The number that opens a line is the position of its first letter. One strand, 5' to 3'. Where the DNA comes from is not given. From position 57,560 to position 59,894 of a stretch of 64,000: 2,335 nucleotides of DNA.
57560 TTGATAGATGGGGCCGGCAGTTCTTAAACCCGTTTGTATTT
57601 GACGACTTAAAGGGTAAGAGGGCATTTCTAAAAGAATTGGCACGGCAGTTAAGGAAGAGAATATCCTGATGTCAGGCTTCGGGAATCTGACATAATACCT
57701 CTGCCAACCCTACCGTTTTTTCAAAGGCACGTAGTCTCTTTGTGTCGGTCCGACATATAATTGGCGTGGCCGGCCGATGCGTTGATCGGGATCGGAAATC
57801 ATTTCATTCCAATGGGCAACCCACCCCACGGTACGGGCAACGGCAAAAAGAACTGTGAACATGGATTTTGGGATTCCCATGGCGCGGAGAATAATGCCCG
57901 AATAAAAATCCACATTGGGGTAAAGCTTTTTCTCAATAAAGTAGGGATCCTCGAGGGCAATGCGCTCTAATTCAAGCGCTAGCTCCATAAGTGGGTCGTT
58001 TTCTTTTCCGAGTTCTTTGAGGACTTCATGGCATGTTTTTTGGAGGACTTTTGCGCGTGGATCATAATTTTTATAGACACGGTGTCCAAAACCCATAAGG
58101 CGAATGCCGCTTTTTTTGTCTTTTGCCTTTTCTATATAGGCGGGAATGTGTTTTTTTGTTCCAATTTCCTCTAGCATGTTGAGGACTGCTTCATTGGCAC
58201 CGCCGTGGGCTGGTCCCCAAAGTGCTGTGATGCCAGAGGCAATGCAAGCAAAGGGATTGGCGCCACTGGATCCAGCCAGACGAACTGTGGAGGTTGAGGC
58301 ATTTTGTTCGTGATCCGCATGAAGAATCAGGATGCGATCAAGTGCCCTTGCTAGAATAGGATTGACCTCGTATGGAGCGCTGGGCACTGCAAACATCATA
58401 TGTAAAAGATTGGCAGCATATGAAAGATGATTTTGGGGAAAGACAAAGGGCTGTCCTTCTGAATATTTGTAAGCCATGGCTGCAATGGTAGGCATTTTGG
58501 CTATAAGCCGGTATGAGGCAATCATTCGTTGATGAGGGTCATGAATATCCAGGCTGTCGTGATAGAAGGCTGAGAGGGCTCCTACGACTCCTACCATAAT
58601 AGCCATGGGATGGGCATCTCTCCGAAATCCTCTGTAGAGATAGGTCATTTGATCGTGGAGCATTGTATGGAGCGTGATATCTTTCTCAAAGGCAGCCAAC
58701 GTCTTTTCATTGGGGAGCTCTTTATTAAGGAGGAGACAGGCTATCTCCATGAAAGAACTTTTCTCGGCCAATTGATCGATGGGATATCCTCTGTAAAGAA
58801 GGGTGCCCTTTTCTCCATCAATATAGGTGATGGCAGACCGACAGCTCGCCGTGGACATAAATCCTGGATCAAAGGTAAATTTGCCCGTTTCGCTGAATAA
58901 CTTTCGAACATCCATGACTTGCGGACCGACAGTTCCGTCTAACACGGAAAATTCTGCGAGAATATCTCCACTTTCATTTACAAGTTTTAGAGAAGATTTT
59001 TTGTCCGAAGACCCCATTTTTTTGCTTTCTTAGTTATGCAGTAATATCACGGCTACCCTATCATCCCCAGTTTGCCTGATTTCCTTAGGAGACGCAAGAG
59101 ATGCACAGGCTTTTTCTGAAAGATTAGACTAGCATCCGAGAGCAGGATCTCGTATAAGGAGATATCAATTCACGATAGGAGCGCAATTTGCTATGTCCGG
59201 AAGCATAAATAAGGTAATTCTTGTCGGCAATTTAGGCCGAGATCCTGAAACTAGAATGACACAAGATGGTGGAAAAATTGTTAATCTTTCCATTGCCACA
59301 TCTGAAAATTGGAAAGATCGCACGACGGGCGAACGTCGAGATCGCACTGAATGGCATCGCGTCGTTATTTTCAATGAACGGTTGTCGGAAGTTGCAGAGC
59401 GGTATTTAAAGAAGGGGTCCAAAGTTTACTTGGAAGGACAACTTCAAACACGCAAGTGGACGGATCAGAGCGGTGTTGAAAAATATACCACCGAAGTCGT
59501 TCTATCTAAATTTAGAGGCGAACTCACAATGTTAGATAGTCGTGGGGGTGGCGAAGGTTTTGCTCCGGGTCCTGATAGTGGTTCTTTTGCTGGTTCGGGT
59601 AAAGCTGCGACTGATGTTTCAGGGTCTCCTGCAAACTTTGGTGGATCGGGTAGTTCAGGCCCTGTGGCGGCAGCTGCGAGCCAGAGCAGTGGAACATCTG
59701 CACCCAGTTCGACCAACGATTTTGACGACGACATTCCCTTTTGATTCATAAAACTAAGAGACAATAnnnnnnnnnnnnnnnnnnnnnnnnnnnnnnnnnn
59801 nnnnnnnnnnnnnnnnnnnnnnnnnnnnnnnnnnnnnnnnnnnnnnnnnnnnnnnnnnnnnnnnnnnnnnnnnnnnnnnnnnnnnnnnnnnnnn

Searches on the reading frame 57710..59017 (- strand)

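Call 78: search_protein_families(library=pfam, proteins=[window:57710-59017:-], max_evalue=0.001)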
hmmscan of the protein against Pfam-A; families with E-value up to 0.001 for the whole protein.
window:57710-59017:- (435 aa): 1 family
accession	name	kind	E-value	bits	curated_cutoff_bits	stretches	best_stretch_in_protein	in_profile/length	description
PF00285.26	Citrate_synt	-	5.7e-143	476.7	27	1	52-418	1-357/357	Citrate synthase, C-terminal domain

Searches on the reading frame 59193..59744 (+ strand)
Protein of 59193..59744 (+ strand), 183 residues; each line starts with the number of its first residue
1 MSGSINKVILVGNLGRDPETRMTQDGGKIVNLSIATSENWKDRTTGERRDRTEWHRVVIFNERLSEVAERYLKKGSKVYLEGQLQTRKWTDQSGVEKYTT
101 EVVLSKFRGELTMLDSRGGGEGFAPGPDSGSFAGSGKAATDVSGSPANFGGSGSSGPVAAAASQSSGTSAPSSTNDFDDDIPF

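Call 78: search_protein_families(library=pfam, proteins=[window:59193-59744:+], max_evalue=0.001)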
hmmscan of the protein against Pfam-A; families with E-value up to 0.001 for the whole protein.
window:59193-59744:+ (183 aa): 1 family
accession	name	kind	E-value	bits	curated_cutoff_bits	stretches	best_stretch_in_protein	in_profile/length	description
PF00436.31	SSB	-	5.5e-36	123.2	26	1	5-107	1-101/104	Single-strand binding protein family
